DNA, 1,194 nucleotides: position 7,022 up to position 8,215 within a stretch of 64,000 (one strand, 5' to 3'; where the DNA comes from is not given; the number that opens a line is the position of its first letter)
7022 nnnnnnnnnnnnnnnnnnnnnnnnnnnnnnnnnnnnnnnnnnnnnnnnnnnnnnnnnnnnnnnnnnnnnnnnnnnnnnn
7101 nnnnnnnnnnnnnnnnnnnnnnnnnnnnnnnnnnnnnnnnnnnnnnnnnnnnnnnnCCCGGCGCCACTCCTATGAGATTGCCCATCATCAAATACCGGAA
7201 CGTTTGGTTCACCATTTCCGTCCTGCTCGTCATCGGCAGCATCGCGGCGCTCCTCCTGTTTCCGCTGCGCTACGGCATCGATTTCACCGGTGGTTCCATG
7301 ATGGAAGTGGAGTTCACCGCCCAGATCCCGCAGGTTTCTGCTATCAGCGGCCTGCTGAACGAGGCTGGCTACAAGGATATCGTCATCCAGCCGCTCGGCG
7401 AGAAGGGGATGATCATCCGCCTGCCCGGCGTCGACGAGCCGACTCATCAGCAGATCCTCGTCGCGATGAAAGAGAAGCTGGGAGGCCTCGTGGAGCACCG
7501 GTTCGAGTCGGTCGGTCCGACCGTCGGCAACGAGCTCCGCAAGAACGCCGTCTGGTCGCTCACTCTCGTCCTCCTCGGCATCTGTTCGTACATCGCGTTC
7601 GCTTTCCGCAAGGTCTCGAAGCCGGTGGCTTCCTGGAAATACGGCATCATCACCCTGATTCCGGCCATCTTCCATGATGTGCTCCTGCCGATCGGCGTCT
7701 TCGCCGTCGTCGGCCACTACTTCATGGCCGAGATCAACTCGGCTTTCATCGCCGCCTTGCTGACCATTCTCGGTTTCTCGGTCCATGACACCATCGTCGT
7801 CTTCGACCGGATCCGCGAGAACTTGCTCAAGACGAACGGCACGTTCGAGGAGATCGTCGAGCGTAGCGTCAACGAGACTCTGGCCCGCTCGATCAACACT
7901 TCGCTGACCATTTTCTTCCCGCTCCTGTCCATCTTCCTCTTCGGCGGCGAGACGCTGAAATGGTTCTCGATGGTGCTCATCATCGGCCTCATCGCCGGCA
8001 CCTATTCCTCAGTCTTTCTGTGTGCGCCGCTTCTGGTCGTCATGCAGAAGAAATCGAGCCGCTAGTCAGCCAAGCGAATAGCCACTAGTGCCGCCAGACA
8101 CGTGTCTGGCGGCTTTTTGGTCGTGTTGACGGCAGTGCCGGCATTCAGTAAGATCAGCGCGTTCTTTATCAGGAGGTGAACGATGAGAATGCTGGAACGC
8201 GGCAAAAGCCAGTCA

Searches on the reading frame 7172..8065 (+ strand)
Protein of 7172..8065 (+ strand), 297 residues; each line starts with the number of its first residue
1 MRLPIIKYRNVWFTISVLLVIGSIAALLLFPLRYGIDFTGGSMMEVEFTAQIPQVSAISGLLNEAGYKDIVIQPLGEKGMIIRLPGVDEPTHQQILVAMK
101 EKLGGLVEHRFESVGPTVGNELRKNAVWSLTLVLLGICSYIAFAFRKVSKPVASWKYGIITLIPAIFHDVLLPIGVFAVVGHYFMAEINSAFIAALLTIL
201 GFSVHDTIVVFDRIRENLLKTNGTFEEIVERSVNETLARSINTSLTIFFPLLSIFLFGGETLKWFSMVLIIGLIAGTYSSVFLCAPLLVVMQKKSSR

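Call 23: search_protein_families(library=ncbifam, proteins=[window:7172-8065:+], max_evalue=0.001)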
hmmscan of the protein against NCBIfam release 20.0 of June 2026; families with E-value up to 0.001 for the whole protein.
window:7172-8065:+ (297 aa): 25 families
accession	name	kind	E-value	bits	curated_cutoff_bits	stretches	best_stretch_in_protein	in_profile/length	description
TIGR00966.2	transloc_SecF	equivalog_domain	8.6e-82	274.8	160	1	4-291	2-279/279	protein translocase subunit SecF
NF009583.0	PRK13024.1-3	subfamily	1.6e-71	241.3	721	1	5-295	459-737/755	protein translocase subunit SecDF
NF009585.0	PRK13024.1-5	equivalog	3.1e-58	197.6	1037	1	4-295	671-981/993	protein translocase subunit SecDF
NF011315.0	PRK14726.1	equivalog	3.6e-56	190.8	1249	1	3-295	547-831/855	protein translocase subunit SecDF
NF009581.0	PRK13024.1-1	equivalog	1e-52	179.3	1058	1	3-294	449-732/752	protein translocase subunit SecDF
NF009584.0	PRK13024.1-4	equivalog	1.2e-48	166.1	1171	1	4-295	452-735/759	protein translocase subunit SecDF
TIGR00916.1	2A0604s01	subfamily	1.5e-40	139.3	148.6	1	111-281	75-231/231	SecD/SecF family protein translocase subunit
NF009580.0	PRK13023.1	equivalog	3.8e-39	134.6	1153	1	3-294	470-753/775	protein translocase subunit SecDF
NF009582.0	PRK13024.1-2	equivalog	1.6e-25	89.2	723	1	20-293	546-826/859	protein translocase subunit SecDF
NF009540.0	PRK12911.1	equivalog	3.1e-22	77.8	1878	1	114-296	1224-1399/1403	bifunctional preprotein translocase subunit SecD/SecF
NF006354.0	PRK08578.1-2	equivalog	1.5e-16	60.6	353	1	13-285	24-278/296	preprotein translocase subunit SecF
NF006355.0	PRK08578.1-3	equivalog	4.5e-16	58.9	421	1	17-284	30-276/290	preprotein translocase subunit SecF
NF041305.1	SecF_Halo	equivalog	5.7e-16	58.7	420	1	17-282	30-274/289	protein translocase subunit SecF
NF006218.0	PRK08343.1-4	subfamily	1.6e-13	50.2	383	2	15-96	14-102/392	preprotein translocase subunit SecD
NF006356.0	PRK08578.1-4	equivalog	2e-12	47.2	330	1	6-289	35-292/302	preprotein translocase subunit SecF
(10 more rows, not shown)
